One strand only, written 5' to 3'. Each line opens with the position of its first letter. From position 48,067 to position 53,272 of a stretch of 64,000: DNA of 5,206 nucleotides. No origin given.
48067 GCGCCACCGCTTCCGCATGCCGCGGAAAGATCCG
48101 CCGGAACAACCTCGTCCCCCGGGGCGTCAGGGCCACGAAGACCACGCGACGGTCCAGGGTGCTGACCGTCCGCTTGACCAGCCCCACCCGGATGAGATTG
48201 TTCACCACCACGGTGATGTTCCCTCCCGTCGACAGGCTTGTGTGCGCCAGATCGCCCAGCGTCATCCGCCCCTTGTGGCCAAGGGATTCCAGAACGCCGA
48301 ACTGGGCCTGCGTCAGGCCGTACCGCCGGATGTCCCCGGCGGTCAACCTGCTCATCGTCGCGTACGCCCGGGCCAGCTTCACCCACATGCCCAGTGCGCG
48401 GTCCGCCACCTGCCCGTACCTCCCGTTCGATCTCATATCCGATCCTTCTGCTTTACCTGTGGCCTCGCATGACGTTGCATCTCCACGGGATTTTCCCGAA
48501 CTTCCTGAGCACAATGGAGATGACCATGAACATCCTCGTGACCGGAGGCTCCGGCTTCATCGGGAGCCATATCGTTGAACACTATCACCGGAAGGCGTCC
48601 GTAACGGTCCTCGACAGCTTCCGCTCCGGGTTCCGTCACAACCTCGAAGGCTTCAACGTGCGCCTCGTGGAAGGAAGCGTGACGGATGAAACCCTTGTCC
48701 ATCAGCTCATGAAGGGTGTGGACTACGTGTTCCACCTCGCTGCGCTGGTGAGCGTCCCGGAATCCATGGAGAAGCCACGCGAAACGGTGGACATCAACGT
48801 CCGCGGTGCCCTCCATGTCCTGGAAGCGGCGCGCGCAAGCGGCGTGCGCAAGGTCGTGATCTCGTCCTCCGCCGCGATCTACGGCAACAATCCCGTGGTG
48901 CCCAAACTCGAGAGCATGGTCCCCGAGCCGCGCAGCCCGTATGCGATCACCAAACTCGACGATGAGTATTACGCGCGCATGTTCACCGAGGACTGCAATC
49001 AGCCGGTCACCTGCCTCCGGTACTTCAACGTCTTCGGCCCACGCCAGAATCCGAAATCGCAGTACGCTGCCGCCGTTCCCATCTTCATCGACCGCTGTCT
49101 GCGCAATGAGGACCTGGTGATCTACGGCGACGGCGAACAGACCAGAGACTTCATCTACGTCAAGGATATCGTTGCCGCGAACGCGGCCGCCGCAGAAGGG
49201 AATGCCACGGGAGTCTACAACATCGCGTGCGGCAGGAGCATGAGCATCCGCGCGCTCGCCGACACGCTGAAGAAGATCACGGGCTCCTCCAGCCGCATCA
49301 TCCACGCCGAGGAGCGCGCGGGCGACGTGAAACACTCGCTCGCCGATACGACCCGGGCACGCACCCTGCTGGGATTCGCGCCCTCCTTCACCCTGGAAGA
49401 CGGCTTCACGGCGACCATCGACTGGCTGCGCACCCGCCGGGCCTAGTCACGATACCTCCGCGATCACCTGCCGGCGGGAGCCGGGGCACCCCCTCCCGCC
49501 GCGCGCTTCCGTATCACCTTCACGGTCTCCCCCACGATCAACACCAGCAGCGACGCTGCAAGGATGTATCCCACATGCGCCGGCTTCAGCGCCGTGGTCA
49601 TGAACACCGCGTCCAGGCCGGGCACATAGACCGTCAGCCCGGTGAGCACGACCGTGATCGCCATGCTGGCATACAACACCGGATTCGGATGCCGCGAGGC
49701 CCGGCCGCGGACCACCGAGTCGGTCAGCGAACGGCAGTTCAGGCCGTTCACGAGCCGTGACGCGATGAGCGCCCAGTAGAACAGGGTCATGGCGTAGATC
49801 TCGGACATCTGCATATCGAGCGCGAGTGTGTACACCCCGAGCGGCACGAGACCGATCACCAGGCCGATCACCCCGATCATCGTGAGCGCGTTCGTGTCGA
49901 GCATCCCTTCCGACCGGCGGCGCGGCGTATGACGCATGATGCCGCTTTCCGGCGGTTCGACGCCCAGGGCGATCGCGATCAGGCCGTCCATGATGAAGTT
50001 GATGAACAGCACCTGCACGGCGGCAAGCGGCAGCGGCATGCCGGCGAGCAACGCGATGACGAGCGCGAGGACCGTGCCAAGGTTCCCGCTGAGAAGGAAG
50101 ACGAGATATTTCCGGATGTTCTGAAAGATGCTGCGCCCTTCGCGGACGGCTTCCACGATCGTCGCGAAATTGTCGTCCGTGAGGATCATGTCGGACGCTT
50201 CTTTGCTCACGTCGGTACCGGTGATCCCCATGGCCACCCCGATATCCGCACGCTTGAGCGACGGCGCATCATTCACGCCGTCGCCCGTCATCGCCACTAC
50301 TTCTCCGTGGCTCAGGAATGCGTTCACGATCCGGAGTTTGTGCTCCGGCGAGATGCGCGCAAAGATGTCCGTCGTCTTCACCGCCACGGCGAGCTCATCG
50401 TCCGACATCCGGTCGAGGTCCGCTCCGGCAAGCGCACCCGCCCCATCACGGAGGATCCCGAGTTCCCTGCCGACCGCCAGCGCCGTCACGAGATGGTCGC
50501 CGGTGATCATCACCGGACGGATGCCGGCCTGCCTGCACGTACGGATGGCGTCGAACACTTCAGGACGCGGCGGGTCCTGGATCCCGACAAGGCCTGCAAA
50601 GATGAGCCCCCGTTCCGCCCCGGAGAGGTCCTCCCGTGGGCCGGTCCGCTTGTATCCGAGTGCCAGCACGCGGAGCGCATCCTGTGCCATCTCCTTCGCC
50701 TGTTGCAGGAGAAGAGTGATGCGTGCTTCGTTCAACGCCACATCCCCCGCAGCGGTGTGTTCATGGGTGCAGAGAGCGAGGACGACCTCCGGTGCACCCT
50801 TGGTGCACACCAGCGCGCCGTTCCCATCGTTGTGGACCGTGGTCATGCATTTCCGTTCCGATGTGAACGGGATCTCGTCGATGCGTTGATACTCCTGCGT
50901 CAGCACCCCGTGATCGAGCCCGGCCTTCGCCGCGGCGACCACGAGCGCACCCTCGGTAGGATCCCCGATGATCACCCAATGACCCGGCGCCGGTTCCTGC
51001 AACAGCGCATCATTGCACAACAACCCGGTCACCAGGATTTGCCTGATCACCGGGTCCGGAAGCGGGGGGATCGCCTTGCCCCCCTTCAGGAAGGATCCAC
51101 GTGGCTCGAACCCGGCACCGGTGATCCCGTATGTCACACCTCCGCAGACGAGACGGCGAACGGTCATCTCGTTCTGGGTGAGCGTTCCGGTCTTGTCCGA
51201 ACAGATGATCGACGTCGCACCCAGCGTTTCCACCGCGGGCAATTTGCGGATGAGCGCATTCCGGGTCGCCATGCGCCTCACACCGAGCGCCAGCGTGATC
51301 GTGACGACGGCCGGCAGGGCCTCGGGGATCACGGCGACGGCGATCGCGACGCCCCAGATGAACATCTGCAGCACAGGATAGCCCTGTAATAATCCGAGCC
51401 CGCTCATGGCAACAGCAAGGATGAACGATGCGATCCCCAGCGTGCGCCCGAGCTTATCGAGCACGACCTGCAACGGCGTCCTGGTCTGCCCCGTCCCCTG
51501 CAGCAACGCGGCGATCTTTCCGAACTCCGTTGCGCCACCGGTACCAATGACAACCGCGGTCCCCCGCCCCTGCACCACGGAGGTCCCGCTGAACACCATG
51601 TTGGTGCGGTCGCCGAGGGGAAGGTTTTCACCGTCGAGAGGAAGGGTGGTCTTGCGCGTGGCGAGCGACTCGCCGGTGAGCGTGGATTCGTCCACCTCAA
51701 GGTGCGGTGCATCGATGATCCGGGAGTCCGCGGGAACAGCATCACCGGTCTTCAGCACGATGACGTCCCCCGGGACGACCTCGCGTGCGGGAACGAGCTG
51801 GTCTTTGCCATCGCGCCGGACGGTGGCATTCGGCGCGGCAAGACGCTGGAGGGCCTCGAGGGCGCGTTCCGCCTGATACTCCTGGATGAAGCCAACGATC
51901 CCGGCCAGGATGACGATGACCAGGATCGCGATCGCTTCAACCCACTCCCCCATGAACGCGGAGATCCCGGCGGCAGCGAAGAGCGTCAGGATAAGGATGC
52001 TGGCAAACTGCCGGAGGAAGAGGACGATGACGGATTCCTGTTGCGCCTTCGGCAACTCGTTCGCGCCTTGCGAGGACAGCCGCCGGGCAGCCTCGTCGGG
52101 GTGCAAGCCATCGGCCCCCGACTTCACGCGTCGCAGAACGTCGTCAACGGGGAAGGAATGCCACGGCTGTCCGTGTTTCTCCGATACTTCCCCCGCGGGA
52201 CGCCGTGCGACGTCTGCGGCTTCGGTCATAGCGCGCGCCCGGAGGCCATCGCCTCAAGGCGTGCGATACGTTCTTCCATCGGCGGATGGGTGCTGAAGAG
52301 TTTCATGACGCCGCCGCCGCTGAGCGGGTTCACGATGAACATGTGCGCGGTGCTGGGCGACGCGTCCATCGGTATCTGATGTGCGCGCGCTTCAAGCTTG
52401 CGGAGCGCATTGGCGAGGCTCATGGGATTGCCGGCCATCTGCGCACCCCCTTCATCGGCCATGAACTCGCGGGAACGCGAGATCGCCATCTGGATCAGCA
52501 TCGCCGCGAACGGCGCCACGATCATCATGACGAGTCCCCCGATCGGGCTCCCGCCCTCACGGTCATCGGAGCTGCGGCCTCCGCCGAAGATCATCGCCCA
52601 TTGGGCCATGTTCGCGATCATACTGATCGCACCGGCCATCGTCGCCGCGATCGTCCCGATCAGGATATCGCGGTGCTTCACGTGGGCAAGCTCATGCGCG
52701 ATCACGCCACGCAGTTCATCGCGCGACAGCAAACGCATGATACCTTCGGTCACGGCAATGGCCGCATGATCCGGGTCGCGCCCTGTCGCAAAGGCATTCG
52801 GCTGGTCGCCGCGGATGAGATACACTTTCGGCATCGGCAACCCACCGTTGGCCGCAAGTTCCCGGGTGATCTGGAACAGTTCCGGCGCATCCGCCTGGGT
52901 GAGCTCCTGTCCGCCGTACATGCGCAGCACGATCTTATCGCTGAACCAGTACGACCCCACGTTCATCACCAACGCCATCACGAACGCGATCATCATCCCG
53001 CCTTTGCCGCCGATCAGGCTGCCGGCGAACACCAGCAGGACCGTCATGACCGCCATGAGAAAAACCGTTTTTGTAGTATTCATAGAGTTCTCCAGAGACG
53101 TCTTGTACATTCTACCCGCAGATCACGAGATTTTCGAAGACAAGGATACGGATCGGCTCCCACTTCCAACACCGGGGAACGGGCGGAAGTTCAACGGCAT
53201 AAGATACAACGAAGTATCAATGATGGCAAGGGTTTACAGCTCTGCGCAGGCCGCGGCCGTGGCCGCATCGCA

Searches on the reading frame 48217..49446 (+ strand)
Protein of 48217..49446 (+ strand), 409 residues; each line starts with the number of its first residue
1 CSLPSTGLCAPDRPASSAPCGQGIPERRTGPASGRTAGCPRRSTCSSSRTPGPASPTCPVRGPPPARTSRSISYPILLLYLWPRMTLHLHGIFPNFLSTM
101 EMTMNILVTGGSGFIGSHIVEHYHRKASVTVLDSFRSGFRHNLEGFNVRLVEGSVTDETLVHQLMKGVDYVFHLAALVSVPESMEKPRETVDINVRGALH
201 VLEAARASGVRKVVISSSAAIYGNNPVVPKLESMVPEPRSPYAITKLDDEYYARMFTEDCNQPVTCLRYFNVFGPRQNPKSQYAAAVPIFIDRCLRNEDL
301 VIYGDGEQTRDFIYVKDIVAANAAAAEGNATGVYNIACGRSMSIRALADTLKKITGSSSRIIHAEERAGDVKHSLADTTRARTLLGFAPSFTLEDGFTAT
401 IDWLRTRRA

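Call 50: search_protein_families(library=pfam, proteins=[window:48217-49446:+], max_evalue=0.00001)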
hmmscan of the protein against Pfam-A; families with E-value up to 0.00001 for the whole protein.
window:48217-49446:+ (409 aa): 8 families
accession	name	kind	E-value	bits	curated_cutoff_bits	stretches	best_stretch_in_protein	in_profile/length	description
PF01370.27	Epimerase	-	1.5e-60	205.1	20.9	1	106-337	1-240/240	NAD dependent epimerase/dehydratase family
PF16363.11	GDP_Man_Dehyd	-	4.3e-54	184.6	27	1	107-398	1-330/332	GDP-mannose 4,6 dehydratase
PF01073.25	3Beta_HSD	-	7.5e-23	81.4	22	1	107-327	1-230/280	3-beta hydroxysteroid dehydrogenase/isomerase family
PF02719.21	Polysacc_synt_2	-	3.6e-18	66.2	20.2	1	106-360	1-252/293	Polysaccharide biosynthesis protein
PF04321.23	RmlD_sub_bind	-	2.3e-12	47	27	1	104-363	1-239/287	RmlD substrate binding domain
PF07993.18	NAD_binding_4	-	5.9e-11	42.4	20.1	1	159-274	80-209/258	Male sterility protein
PF13460.12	NAD_binding_10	-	2.1e-10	41.2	27.2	1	110-244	1-122/184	NAD(P)H-binding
PF05368.20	NmrA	-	1.2e-07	32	27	1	103-219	2-108/298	NmrA-like family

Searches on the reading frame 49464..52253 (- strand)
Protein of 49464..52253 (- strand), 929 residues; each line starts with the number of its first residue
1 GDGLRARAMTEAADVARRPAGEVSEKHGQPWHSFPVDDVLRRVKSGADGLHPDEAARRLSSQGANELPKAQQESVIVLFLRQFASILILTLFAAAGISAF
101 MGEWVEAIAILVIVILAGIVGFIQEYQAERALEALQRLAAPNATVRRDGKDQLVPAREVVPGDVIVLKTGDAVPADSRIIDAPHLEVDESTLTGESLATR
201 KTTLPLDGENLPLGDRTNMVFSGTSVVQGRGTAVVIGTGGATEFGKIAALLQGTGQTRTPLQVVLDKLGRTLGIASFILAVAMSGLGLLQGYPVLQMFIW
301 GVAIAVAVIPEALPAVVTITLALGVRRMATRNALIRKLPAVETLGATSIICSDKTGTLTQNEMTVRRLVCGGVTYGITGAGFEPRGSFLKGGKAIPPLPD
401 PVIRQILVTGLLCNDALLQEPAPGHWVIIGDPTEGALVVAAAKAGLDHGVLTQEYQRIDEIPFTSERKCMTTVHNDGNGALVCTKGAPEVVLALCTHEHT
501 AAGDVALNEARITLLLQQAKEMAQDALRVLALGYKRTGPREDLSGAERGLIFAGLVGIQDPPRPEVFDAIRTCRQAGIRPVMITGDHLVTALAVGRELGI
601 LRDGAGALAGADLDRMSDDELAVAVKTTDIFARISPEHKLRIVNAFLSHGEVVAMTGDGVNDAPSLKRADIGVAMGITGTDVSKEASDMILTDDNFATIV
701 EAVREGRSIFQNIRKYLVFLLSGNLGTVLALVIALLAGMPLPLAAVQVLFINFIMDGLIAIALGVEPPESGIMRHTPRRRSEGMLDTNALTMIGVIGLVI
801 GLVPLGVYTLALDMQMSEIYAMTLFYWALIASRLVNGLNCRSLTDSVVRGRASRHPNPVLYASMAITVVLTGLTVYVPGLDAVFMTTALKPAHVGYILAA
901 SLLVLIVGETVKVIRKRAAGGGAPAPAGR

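Call 50: search_protein_families(library=pfam, proteins=[window:49464-52253:-], max_evalue=0.00001)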
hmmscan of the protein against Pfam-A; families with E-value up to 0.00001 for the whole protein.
window:49464-52253:- (929 aa): 5 families
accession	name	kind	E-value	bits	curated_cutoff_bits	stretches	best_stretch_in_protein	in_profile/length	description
PF00122.25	E1-E2_ATPase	-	4.8e-54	183.1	28.1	1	138-330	2-180/181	E1-E2 ATPase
PF00689.26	Cation_ATPase_C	-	5.2e-42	144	27.3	1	740-914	1-175/175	Cation transporting ATPase, C-terminus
PF13246.12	Cation_ATPase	-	1.6e-24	86.2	21.7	1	412-497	2-90/91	Cation transport ATPase (P-type)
PF00702.32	Hydrolase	-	7.4e-17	62.8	26.4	1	349-670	3-191/191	haloacid dehalogenase-like hydrolase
PF00690.31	Cation_ATPase_N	-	1.4e-16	60.3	20.4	1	31-98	1-69/69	Cation transporter/ATPase, N-terminus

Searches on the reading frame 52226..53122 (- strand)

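Call 50: search_protein_families(library=pfam, proteins=[window:52226-53122:-], max_evalue=0.00001)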
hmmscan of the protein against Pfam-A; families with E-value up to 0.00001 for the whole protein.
window:52226-53122:- (298 aa): 1 family
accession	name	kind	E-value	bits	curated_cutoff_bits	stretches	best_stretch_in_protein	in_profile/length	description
PF01435.24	Peptidase_M48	-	2.9e-37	128.7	20.3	1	78-292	3-185/186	Peptidase family M48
